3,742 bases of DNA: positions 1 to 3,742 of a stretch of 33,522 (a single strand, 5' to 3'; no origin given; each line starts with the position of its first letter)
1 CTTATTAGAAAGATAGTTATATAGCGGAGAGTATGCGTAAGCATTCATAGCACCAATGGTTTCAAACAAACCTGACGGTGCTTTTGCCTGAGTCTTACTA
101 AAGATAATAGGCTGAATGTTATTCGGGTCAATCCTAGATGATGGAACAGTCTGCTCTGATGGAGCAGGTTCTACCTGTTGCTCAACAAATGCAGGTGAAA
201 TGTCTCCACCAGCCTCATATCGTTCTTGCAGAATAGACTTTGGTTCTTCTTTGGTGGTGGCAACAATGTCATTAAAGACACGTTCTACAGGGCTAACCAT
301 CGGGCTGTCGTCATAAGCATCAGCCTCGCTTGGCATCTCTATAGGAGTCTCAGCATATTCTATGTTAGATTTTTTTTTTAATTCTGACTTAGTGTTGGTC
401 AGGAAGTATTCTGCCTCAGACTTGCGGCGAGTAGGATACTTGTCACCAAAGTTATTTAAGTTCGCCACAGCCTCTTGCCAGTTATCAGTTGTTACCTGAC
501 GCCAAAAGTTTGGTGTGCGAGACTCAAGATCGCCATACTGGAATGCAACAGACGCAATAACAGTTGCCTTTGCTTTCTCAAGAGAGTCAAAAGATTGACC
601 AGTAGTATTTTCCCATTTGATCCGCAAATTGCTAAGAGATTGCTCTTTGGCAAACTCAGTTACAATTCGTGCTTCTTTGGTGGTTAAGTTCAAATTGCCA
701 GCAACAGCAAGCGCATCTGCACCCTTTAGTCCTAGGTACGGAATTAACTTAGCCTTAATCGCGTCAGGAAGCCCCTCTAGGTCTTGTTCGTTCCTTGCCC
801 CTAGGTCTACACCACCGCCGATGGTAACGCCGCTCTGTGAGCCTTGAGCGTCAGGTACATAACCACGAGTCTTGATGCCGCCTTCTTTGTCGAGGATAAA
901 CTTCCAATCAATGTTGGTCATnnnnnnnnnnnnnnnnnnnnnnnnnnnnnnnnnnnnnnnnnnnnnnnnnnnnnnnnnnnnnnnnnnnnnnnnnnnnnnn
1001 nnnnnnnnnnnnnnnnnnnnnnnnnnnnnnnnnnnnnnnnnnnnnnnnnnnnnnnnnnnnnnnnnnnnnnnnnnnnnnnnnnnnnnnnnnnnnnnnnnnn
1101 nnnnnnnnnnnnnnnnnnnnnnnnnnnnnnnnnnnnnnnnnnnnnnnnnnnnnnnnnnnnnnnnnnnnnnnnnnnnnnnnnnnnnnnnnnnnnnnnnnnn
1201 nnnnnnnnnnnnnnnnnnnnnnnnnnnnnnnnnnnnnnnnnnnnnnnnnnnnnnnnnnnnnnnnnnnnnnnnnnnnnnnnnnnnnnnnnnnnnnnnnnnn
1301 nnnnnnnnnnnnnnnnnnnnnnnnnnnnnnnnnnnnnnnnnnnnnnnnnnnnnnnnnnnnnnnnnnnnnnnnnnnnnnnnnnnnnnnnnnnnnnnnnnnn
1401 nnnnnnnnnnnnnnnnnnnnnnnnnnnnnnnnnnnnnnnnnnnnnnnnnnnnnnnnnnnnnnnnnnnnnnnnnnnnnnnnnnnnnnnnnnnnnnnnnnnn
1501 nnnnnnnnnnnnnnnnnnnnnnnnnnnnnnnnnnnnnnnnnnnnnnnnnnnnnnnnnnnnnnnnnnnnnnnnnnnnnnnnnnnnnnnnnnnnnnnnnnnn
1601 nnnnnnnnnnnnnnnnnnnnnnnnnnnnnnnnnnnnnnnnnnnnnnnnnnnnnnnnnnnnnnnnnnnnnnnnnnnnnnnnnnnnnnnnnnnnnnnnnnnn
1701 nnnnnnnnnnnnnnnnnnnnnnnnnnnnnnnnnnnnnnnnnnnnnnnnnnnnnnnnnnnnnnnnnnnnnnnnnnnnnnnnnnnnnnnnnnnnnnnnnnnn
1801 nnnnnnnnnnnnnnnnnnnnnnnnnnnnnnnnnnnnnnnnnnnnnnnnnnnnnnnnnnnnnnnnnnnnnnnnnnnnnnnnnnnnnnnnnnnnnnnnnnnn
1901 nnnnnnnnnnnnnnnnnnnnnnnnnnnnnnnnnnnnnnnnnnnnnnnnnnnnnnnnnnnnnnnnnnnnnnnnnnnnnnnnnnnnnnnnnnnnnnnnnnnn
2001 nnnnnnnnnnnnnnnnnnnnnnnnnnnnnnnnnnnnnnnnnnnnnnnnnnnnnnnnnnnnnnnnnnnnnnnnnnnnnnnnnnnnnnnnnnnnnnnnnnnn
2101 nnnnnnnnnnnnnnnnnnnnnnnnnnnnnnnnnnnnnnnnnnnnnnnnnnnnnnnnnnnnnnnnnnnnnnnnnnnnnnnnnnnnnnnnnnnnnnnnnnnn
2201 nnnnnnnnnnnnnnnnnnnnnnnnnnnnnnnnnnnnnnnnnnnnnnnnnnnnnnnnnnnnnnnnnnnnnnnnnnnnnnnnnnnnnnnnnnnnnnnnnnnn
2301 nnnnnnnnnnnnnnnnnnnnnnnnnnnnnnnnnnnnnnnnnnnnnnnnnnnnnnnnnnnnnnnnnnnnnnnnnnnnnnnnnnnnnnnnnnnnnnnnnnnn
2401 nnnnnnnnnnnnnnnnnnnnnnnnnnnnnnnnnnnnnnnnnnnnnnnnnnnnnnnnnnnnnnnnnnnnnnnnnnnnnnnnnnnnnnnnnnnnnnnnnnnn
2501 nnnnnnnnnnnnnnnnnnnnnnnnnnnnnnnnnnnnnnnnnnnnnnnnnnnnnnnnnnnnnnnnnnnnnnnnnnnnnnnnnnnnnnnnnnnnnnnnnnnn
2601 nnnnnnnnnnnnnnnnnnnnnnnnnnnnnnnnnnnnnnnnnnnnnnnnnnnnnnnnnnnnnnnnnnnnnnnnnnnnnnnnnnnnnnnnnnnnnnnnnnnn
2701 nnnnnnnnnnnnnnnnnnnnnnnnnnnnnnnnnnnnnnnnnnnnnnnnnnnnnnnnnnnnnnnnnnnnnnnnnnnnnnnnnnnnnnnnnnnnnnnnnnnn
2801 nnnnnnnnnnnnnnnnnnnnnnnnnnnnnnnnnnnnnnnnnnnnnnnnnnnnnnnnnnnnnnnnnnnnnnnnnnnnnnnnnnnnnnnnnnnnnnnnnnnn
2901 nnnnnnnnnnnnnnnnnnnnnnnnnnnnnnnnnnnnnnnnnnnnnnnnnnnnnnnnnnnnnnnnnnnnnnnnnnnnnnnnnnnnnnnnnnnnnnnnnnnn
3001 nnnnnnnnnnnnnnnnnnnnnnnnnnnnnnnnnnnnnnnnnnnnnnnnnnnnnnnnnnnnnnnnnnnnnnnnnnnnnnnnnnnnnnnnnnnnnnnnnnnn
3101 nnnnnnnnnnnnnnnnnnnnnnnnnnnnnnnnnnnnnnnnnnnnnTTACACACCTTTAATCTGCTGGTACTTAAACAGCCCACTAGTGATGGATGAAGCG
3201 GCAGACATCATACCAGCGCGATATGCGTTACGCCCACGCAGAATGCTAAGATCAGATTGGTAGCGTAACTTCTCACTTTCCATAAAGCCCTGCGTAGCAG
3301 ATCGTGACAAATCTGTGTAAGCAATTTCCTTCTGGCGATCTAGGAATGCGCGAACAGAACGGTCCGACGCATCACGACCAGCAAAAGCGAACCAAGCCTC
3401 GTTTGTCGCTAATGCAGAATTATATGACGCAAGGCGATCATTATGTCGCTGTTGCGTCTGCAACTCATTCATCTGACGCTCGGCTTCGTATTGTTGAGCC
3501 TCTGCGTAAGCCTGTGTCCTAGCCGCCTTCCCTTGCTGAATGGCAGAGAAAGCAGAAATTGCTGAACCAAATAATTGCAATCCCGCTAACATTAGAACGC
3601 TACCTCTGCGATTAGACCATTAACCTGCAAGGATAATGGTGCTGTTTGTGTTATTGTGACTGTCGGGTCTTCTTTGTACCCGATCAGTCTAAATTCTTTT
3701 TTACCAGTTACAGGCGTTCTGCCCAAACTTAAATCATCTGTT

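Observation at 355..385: A10 run at the boundary between the lysozyme domain and the giant ejection protein, with stops 2-3 codons away in both shifted frames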

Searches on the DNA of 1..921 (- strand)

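Call 7: search_dna_similar(query=window:1-921:-, collection=phages, mode=distant, max_rows=30)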
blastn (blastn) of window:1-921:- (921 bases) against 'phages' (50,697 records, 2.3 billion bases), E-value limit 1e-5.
Records with a match: 9; places in all: 9; records where one place covers at least 80% of the query: 0.
Best place of each record, by identity: 80-90% 2; 60-80% 7.
By first word of the organism name: Vibrio 8; uncultured 1.
By host as written in the record: Vibrio parahaemolyticus RIMD2210633 2; Vibrio parahaemolyticus MCCC 1A16298 2; Vibrio rotiferianus 1; Vibrio sp. 1; - 1; Vibrio parahaemolyticus 1; Vibrio alginolyticus V1 1.
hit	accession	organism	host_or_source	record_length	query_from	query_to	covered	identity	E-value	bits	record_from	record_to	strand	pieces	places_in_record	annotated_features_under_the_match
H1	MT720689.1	Vibrio phage XM1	Vibrio rotiferianus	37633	346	512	18%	73.8%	4e-18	99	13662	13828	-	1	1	hypothetical protein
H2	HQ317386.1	Vibrio phage VBM1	Vibrio parahaemolyticus RIMD2210633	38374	346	500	17%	73.1%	3e-14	86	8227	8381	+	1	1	pesticin domain-containing protein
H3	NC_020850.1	Vibrio phage VBM1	Vibrio parahaemolyticus RIMD2210633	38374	346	500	17%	73.1%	3e-14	86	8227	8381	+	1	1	pesticin domain-containing protein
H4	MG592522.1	Vibrio phage 1.154.O._10N.222.52.B12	Vibrio sp.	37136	348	500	17%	72.1%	1e-11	78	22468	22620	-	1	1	lysozyme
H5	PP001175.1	Vibrio phage vB_VpaS_PGA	Vibrio parahaemolyticus MCCC 1A16298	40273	345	500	17%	70.4%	6e-10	73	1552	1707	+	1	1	hypothetical protein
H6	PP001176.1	Vibrio phage vB_VpaS_PGB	Vibrio parahaemolyticus MCCC 1A16298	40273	345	500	17%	70.4%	6e-10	73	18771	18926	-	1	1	hypothetical protein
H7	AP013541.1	uncultured phage_MedDCM-OCT-S42-C7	metagenomic fosmid library constructed ...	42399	264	420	17%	69.4%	7e-9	68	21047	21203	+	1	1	pesticin domain protein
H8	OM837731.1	Vibrio phage vB_Vp_PvVp04_M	Vibrio parahaemolyticus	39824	346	431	9%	82.8%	3e-13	83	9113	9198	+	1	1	pesticin domain-containing protein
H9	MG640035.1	Vibrio phage Athena1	Vibrio alginolyticus V1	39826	346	431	9%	80.5%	2e-10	74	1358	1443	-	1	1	pesticin domain protein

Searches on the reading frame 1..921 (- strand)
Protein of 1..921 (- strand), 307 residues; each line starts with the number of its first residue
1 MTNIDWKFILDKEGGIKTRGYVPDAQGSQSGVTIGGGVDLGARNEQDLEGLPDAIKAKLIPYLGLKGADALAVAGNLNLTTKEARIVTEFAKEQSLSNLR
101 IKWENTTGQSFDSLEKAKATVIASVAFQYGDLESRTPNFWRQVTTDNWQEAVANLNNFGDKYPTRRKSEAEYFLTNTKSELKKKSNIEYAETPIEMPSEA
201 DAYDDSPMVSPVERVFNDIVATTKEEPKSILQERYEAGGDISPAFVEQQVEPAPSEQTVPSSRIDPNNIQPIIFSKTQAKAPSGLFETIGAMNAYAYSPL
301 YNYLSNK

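Call 21: search_protein_families(library=pfam, max_evalue=0.01, proteins=[window:1-921:-])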
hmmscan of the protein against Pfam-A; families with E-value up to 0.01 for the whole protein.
seq(307 aa): 1 family
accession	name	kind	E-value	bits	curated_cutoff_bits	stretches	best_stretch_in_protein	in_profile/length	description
PF16754.10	Pesticin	-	5.8e-38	130.7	25.8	1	3-149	1-156/156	Bacterial toxin homologue of phage lysozyme, C-term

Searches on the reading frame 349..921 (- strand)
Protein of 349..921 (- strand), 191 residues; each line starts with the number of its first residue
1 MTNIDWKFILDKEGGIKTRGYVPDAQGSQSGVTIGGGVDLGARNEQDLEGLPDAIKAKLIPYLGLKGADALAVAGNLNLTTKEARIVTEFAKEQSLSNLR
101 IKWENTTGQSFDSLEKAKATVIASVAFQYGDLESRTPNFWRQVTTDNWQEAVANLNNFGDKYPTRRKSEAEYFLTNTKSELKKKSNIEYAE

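Call 35: find_related_loci(query=A3, collection=viral_contigs, flank=3000)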
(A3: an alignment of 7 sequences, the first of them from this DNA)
Query A3 (191 aa) in viral_contigs; peptide patterns used: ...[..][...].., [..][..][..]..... (x = any residue, [..] = any of these).
596 stretches matched a pattern (row limit reached: there are more); 154 encode a relative of the query (tblastn E <= 1e-3); the best 80 are kept; 80 distinct loci.
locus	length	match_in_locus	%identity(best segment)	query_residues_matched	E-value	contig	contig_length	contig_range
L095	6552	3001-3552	61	1-184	4e-72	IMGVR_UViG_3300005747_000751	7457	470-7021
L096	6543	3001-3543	61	1-188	4e-72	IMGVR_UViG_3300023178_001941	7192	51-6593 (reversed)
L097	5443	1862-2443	59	1-191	2e-72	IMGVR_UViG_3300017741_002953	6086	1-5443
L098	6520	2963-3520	60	1-191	1e-71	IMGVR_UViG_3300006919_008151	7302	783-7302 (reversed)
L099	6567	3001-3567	59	1-188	2e-71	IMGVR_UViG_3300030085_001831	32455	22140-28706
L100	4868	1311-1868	60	1-191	1e-71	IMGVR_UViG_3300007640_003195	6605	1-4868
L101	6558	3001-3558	60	1-191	1e-71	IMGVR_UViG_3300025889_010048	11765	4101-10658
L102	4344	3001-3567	59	1-188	1e-70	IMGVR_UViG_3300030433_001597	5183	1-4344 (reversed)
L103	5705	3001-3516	62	1-173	1e-70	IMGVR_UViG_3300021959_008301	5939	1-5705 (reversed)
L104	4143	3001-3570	58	1-187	9e-71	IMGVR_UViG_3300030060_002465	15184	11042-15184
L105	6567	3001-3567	58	1-188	4e-70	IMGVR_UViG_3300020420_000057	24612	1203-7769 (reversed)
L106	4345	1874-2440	58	1-188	8e-70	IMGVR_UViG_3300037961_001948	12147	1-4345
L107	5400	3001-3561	58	1-184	2e-69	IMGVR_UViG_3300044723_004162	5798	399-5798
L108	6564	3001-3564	59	1-188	2e-69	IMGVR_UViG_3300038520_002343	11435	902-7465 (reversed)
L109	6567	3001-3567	59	1-188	7e-69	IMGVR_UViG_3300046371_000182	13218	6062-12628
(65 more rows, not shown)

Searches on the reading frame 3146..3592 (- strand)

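Call 22: search_protein_families(library=phrogs, max_evalue=0.001, proteins=[window:3146-3592:-])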
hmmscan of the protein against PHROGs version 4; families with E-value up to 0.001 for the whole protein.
window:3146-3592:- (148 aa): 1 family
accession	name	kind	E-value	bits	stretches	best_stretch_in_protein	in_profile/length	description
phrog_418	-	head and packaging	2.6e-10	41.6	1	2-140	9-147/166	internal virion protein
